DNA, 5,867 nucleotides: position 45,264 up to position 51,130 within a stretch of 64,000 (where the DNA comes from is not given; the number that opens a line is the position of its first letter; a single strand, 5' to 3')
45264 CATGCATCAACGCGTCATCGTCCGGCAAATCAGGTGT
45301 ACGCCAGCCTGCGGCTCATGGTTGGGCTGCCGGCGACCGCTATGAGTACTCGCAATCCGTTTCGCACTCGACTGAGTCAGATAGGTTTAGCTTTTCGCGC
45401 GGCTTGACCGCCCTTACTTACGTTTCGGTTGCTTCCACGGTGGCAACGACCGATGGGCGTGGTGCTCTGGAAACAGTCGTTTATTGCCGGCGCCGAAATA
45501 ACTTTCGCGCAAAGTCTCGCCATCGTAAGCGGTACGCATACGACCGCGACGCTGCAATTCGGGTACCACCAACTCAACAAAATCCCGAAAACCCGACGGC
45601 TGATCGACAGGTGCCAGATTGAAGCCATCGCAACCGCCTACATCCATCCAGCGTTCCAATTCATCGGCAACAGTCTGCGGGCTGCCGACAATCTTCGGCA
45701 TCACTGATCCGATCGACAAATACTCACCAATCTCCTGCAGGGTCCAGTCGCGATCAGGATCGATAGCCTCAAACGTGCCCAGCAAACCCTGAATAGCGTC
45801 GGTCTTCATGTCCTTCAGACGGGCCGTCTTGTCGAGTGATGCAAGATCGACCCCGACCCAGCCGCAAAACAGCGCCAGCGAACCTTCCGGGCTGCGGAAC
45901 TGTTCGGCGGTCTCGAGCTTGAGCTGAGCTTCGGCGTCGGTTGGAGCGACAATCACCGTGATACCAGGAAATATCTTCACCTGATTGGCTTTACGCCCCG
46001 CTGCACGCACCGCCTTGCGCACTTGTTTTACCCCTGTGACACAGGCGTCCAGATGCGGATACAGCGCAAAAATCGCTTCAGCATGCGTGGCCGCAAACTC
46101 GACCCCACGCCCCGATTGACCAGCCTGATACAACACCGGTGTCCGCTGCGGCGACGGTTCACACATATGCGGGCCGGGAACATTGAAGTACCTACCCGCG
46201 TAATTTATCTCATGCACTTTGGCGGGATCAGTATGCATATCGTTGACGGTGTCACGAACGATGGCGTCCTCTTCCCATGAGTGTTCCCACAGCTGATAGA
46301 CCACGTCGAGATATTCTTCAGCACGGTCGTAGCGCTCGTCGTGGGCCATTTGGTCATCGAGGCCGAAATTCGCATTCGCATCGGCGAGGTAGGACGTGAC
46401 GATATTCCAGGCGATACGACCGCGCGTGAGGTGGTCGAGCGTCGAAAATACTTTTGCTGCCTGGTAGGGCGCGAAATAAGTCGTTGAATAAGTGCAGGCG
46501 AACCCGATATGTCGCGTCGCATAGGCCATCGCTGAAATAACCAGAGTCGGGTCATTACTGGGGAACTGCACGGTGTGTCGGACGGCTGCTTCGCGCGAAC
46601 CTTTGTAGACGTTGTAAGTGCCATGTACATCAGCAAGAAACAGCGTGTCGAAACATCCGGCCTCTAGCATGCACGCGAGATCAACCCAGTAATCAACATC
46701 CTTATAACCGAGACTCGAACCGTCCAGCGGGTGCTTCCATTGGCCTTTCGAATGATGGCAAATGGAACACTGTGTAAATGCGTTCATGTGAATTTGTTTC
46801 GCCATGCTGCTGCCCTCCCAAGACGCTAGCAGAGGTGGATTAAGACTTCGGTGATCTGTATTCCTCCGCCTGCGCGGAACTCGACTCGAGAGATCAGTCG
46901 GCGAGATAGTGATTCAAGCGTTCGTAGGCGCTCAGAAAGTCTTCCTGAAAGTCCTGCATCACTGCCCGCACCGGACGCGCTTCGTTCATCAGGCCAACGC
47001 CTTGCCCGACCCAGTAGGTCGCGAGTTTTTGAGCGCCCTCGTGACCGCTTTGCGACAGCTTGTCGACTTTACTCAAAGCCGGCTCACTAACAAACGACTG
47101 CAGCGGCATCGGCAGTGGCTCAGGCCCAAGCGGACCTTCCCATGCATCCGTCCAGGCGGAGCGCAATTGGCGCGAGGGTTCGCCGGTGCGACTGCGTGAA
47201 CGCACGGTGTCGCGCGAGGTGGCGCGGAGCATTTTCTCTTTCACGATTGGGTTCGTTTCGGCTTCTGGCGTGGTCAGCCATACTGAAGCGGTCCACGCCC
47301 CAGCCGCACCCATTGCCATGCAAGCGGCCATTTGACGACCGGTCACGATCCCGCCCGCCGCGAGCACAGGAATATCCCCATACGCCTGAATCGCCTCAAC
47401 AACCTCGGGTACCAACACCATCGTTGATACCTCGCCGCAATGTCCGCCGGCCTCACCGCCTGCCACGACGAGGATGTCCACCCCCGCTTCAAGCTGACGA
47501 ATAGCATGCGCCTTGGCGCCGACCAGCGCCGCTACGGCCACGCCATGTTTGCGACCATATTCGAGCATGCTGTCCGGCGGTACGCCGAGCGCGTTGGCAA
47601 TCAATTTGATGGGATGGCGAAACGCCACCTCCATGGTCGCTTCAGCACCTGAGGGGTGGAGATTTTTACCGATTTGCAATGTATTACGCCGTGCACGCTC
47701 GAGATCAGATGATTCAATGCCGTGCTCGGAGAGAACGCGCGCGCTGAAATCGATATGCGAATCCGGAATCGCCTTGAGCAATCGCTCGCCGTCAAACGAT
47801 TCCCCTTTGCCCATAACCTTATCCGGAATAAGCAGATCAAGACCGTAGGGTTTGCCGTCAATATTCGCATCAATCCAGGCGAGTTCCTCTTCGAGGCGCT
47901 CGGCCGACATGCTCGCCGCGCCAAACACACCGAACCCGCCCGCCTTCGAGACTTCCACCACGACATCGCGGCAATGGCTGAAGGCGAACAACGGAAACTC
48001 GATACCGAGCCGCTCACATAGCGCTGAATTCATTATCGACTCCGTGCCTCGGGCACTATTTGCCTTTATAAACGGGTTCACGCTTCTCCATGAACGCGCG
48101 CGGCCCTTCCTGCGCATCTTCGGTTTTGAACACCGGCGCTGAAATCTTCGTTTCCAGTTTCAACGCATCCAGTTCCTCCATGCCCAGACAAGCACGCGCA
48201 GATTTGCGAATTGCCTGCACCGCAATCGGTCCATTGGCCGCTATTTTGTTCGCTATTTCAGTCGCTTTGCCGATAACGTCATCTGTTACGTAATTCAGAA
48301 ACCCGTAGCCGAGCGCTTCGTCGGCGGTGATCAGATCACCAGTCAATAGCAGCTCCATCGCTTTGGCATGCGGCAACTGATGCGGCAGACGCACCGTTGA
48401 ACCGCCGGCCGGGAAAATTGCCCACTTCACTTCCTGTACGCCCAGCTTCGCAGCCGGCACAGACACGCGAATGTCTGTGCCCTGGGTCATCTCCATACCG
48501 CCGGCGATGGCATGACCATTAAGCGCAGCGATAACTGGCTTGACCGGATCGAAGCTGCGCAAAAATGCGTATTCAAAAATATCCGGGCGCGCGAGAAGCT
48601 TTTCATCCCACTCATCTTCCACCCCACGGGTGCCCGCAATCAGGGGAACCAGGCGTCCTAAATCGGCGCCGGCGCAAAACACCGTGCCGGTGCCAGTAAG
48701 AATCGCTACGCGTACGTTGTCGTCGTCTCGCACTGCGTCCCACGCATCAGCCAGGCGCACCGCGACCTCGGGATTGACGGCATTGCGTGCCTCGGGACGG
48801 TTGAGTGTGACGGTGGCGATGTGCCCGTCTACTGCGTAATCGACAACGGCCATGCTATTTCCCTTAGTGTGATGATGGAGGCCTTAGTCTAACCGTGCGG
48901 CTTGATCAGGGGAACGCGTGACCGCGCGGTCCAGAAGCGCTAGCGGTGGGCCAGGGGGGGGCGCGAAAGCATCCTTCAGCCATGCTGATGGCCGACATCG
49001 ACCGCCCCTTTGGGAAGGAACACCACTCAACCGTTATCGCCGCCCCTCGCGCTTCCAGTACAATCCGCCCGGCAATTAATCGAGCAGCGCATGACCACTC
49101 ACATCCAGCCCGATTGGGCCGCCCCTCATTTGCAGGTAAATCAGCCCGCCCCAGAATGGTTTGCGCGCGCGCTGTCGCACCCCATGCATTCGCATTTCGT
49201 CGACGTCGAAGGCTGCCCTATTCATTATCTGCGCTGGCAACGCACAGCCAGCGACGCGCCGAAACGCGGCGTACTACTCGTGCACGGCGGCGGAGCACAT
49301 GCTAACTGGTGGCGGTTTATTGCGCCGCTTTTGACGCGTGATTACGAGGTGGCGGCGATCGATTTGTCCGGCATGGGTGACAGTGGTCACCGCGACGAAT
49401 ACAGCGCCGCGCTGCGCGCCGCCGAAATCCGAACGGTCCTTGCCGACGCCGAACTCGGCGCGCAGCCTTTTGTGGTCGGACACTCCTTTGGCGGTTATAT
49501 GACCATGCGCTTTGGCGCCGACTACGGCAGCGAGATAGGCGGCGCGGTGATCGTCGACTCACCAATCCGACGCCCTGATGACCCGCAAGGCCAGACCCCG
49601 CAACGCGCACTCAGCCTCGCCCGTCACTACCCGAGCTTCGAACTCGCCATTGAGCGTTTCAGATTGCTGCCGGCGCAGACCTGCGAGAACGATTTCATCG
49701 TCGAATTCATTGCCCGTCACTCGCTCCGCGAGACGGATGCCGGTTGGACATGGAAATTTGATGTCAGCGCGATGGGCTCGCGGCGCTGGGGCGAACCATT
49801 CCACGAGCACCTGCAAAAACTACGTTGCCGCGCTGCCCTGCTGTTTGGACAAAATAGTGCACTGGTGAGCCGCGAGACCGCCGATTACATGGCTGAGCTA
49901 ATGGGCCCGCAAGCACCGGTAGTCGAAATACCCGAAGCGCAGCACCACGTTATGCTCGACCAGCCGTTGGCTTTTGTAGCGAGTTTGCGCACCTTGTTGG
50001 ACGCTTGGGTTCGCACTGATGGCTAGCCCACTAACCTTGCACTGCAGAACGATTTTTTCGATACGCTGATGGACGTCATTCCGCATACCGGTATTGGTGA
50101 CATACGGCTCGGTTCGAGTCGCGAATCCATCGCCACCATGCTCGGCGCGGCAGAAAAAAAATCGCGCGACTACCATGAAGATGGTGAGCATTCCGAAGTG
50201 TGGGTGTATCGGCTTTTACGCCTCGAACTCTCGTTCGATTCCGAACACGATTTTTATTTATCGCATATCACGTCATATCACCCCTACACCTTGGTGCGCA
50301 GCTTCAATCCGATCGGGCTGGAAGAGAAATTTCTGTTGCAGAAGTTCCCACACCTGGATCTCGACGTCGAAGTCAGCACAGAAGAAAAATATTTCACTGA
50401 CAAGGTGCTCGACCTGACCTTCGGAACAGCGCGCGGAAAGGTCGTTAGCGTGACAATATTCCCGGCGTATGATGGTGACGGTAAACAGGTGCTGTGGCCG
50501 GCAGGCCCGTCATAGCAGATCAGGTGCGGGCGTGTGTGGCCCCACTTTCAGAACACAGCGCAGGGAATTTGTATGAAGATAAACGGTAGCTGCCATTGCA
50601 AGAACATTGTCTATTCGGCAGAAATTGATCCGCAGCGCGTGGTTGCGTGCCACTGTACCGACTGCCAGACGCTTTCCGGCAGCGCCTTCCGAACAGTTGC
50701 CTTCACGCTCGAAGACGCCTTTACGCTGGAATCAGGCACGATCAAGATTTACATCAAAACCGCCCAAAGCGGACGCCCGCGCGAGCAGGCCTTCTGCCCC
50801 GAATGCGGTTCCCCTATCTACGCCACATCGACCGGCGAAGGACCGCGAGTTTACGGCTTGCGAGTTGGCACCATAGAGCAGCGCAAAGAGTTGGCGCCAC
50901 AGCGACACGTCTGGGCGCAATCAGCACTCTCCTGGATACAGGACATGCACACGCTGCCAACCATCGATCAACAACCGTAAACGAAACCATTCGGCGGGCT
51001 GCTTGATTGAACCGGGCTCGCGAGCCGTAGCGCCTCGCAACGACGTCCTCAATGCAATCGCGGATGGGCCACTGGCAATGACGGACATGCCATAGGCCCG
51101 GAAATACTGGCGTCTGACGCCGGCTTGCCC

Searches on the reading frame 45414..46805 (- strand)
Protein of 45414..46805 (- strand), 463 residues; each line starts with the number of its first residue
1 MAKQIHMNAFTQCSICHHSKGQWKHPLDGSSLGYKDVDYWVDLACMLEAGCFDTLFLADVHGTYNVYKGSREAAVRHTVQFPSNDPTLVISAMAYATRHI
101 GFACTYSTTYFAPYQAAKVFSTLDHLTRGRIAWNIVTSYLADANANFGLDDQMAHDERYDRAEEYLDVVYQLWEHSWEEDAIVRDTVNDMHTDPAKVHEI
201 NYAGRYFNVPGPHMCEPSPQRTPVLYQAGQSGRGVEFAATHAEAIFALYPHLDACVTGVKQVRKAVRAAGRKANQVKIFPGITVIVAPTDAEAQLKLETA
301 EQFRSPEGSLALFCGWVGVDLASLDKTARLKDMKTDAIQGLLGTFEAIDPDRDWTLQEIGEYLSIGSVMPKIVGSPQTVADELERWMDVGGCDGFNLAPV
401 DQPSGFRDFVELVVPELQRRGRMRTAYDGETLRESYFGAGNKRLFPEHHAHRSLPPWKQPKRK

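Call 70: search_protein_families(library=pfam, proteins=[window:45414-46805:-], max_evalue=0.00001)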
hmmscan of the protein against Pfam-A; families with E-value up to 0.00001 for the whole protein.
window:45414-46805:- (463 aa): 1 family
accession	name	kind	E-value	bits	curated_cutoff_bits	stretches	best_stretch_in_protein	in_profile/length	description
PF00296.26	Bac_luciferase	-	2.7e-45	155.5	27.9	1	30-390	19-311/314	Luciferase-like monooxygenase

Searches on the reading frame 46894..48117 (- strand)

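Call 70: search_protein_families(library=pfam, proteins=[window:46894-48117:-], max_evalue=0.00001)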
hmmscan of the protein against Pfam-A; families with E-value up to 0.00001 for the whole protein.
window:46894-48117:- (407 aa): 1 family
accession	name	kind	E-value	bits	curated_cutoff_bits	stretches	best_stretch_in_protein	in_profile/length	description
PF03060.21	NMO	-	5e-41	141.6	28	1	51-390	26-328/331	Nitronate monooxygenase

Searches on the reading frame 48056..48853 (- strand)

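Call 70: search_protein_families(library=pfam, proteins=[window:48056-48853:-], max_evalue=0.00001)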
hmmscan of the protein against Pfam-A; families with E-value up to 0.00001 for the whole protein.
window:48056-48853:- (265 aa): 2 families
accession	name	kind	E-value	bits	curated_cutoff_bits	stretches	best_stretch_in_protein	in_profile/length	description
PF00378.25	ECH_1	-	2.1e-49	168.6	27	1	11-264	5-250/251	Enoyl-CoA hydratase/isomerase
PF16113.10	ECH_2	-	4.5e-26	92.6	27.2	1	13-189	2-171/335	Enoyl-CoA hydratase/isomerase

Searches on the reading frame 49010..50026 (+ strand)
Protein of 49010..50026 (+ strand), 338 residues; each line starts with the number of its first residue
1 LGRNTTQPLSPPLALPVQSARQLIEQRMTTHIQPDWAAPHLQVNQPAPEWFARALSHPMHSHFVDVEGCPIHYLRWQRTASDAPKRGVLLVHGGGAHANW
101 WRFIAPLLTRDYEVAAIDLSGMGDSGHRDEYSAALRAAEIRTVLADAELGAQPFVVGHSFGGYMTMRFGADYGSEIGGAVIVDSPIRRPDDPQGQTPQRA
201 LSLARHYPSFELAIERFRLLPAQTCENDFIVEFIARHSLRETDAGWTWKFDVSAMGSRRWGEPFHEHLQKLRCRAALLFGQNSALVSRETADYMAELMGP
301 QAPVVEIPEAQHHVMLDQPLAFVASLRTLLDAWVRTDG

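Call 3: search_protein_families(library=pfam, proteins=[window:49010-50026:+], max_evalue=0.1)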
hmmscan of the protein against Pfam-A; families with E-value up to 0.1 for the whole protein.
window:49010-50026:+ (338 aa): 7 families
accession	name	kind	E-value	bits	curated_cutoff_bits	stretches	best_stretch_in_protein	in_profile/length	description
PF12697.13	Abhydrolase_6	-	2.5e-25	90.9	26.3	1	88-324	1-215/217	Alpha/beta hydrolase family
PF00561.26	Abhydrolase_1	-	2.5e-16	60.5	25.8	1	88-198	3-121/245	alpha/beta hydrolase fold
PF12146.15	Hydrolase_4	-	2.3e-15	57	27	1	83-318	2-238/239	Serine aminopeptidase, S33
PF03096.20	Ndr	-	0.0066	15.6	23.3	0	263-330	210-276/283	Ndr family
PF10230.15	LIDHydrolase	-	0.022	14.9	27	0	141-188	73-122/262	Lipid-droplet associated hydrolase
PF00975.26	Thioesterase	-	0.023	15.3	26.4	1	89-174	4-89/226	Thioesterase domain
PF12695.13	Abhydrolase_5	-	0.06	13.6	27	0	151-185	57-90/164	Alpha/beta hydrolase family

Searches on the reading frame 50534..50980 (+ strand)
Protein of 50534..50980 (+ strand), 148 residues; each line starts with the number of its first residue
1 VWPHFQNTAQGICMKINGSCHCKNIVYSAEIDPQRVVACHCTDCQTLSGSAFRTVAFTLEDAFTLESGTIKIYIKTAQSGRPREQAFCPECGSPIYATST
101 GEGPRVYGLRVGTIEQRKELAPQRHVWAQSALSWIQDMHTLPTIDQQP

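Call 3: search_protein_families(library=pfam, proteins=[window:50534-50980:+], max_evalue=0.1)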
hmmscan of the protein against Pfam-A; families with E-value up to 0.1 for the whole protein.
window:50534-50980:+ (148 aa): 4 families
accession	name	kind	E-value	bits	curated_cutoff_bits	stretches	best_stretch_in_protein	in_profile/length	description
PF04828.22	GFA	-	1.5e-32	112.5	24.3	1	16-129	2-114/115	Glutathione-dependent formaldehyde-activating enzyme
PF12172.15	zf-ChsH2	-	0.0023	18.1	23.2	0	33-47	6-20/37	ChsH2, rubredoxin-like zinc ribbon domain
PF02150.21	Zn_ribbon_RPB9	-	0.053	13.8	25.2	0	87-99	3-15/36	RNA polymerases M/15 Kd subunit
PF17848.7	Zn_ribbon_ACC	-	0.061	14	24.5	0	88-97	4-13/26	Acetyl-CoA carboxylase zinc finger domain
